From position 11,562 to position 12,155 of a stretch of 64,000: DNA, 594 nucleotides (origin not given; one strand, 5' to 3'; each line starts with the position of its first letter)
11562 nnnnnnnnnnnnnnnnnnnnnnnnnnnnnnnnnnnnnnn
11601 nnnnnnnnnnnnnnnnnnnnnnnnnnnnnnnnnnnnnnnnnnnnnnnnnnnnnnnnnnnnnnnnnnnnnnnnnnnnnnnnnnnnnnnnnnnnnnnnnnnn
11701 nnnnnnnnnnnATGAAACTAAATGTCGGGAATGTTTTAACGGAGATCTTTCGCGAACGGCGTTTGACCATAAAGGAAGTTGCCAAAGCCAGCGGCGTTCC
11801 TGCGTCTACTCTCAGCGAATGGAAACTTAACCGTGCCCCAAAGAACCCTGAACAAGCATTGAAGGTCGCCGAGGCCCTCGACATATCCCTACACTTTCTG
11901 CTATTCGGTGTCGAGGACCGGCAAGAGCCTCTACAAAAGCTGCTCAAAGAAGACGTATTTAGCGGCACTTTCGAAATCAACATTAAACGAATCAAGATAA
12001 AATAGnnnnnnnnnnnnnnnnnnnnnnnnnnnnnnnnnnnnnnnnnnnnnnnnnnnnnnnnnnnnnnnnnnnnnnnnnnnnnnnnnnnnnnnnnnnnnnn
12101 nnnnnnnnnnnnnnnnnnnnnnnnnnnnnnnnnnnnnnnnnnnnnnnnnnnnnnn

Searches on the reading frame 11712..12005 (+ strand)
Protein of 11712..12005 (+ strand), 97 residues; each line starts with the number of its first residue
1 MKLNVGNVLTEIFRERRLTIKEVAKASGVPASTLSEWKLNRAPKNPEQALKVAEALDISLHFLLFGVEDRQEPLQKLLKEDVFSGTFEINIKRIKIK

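Call 11: search_protein_families(library=pfam, proteins=[window:11712-12005:+], max_evalue=0.01)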
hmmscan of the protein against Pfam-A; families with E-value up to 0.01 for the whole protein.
window:11712-12005:+ (97 aa): 8 families
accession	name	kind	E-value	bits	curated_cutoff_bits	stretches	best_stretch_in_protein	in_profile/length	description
PF01381.28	HTH_3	-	2.1e-09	37.7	23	1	14-62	6-54/55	Helix-turn-helix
PF07022.19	Phage_CI_repr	-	0.00012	22.8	22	1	21-69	16-63/65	Bacteriophage CI repressor helix-turn-helix domain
PF13443.12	HTH_26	-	0.00044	20.9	22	1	9-59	2-53/63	Cro/C1-type HTH DNA-binding domain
PF00376.29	MerR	-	0.00096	19.4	28.2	1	19-34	1-16/38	MerR family regulatory protein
PF12844.13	HTH_19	-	0.0013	19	30.2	1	11-63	6-58/64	Helix-turn-helix domain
PF13384.12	HTH_23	-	0.0024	18.1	24.6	0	15-38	15-38/50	Homeodomain-like domain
PF13412.12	HTH_24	-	0.0041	17.1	21.9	0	7-35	7-35/48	Winged helix-turn-helix DNA-binding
PF01527.26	HTH_Tnp_1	-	0.0081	16.8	24.1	0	15-39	21-45/75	Transposase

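Call 17: find_encoding_contigs(protein=window:11712-12005:+, flank=10000, max_places=10)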
Protein window:11712-12005:+ (97 aa): 1 contig read that carries it; 1 place shown.
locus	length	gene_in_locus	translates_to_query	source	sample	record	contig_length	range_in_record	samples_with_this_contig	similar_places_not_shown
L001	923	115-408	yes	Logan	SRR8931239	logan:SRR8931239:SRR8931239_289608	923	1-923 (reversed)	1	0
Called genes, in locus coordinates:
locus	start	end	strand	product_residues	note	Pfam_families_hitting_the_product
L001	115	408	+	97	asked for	PF01381:HTH_3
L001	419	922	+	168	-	?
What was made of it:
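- Tried and rejected: The identical XRE protein is on a 923-nt contig that stops short of block 2 (call 17).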

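Call 37: find_homologous_proteins(query=window:11712-12005:+, max_evalue=0.00001)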
Query window:11712-12005:+ (97 aa): 57 proteins with E <= 0.00001 among 66 candidates.
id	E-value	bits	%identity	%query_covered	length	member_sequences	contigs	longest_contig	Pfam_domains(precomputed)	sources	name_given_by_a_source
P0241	1.9e-54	199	100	100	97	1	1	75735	PF01381.29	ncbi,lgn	-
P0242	2.0e-37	144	68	99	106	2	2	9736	PF12844.14,PF01381.29,PF13443.13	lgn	-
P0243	2.5e-35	138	68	98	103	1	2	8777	PF12844.14,PF01381.29,PF13443.13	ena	-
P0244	4.9e-35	137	66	100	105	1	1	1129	PF12844.14,PF01381.29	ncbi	-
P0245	5.1e-35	137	67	100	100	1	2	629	PF01381.29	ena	-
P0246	5.7e-35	137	67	98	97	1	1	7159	PF12844.14,PF01381.29,PF13443.13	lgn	-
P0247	7.6e-35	136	68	99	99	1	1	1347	PF12844.14,PF13384.13,PF01381.29,PF13560.13,PF13443.13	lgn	-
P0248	1.4e-34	135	65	99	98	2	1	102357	PF01381.29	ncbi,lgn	ncbi:MAG: helix-turn-helix domain-containing protein [Pseudobdellovibrio sp.]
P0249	2.4e-34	135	65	100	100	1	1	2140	PF12844.14,PF01381.29,PF13560.13,PF13443.13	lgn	-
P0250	8.1e-34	133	66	99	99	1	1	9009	PF12844.14,PF01381.29,PF13560.13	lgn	-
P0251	9.3e-34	133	64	97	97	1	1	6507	PF12844.14,PF01381.29,PF13443.13,PF13693.13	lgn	-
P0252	1.4e-33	132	66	100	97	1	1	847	PF01381.29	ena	-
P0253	4.1e-33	131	64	100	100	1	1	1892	PF01381.29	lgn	-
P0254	8.8e-33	130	64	100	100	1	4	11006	PF01381.29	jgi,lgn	jgi:transcriptional regulator with XRE-family HTH domain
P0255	1.4e-32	129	59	99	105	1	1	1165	PF01381.29,PF13443.13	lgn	-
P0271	6.3e-30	121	72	81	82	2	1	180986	PF01381.29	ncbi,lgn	-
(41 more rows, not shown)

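Call 38: find_encoding_contigs(protein=P0248, flank=8000, max_places=3)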
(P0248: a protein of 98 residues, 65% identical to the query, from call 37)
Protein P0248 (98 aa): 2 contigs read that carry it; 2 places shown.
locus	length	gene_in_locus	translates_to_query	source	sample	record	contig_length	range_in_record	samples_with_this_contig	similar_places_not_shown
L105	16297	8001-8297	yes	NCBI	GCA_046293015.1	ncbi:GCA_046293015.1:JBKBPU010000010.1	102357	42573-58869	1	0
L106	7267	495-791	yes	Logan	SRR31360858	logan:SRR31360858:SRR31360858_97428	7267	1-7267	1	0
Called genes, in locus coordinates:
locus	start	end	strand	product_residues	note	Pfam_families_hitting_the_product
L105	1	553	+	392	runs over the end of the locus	PF00654:Voltage_CLC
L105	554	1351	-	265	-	PF04994:TfoX_C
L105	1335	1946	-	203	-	PF02390:Methyltransf_4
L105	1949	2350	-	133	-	PF01152:Bac_globin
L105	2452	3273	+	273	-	PF00891:Methyltransf_2 (weak), PF13489:Methyltransf_23, PF01209:Ubie_methyltran, PF13847:Methyltransf_31, PF08241:Methyltransf_11, PF08242:Methyltransf_12, PF13649:Methyltransf_25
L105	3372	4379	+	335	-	PF20434:BD-FAE (faint), PF10503:Esterase_PHB (weak)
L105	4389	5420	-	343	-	PF12773:DZR (faint)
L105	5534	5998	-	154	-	-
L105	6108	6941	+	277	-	PF00126:HTH_1, PF03466:LysR_substrate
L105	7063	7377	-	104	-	-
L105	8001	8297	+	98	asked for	PF01381:HTH_3 (weak)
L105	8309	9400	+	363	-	-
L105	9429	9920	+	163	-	-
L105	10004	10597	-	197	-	-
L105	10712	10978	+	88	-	-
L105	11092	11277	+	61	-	PF12728:HTH_17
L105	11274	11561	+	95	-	-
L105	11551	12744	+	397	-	PF13148:DUF3987 (weak)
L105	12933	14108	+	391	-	PF02899:Phage_int_SAM_1 (faint), PF14659:Phage_int_SAM_3, PF00589:Phage_integrase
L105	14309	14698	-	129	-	PF01597:GCV_H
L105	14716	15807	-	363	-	PF01571:GCV_T, PF08669:GCV_T_C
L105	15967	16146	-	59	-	-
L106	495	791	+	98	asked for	PF01381:HTH_3 (weak)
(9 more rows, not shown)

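Call 39: find_encoding_contigs(protein=P0271, flank=8000, max_places=3)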
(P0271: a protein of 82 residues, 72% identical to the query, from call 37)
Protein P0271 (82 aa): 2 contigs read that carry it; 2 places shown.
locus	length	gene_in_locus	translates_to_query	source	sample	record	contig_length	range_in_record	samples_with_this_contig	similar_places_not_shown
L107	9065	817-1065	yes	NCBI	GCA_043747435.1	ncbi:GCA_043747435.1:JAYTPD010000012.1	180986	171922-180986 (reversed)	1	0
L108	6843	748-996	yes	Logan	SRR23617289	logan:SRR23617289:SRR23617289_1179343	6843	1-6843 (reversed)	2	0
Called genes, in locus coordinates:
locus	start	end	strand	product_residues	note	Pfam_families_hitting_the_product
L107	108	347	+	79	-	-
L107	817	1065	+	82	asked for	PF01381:HTH_3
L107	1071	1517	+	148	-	-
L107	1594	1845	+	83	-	PF13248:Zn_ribbon_3 (faint)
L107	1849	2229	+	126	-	-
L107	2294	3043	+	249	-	-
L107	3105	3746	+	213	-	-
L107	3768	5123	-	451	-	PF03237:Terminase_6N, PF17289:Terminase_6C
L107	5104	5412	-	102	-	-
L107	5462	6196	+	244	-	-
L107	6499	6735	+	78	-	PF12728:HTH_17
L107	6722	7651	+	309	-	PF13481:AAA_25, PF06745:ATPase (faint)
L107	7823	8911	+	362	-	PF14659:Phage_int_SAM_3, PF00589:Phage_integrase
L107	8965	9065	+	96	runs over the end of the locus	-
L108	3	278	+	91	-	?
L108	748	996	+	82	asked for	PF01381:HTH_3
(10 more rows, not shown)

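Call 40: find_encoding_contigs(protein=P0242, flank=8000, max_places=3)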
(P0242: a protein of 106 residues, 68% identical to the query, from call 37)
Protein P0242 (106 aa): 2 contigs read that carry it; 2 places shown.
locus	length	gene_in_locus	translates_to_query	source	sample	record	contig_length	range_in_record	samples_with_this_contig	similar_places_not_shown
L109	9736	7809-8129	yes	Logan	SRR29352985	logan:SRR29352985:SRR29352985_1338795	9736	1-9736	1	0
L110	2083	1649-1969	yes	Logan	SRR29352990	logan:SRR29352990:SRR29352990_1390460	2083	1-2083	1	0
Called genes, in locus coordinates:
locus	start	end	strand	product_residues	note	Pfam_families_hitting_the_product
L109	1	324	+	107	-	?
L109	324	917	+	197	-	PF00025:Arf (weak)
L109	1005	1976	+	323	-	PF02445:NadA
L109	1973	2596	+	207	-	PF01648:ACPS (weak)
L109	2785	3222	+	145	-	-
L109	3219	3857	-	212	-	-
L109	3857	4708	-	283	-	-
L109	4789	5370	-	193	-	PF02525:Flavodoxin_2 (weak), PF03358:FMN_red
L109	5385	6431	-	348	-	PF00158:Sigma54_activat, PF14532:Sigma54_activ_2, PF25601:AAA_lid_14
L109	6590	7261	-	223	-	PF04366:Ysc84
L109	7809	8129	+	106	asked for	PF12844:HTH_19 (weak), PF01381:HTH_3, PF13443:HTH_26 (weak)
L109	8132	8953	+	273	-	-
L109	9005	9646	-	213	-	PF01936:NYN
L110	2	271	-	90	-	?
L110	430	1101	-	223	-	PF04366:Ysc84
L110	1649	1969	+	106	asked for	PF12844:HTH_19 (weak), PF01381:HTH_3, PF13443:HTH_26 (weak)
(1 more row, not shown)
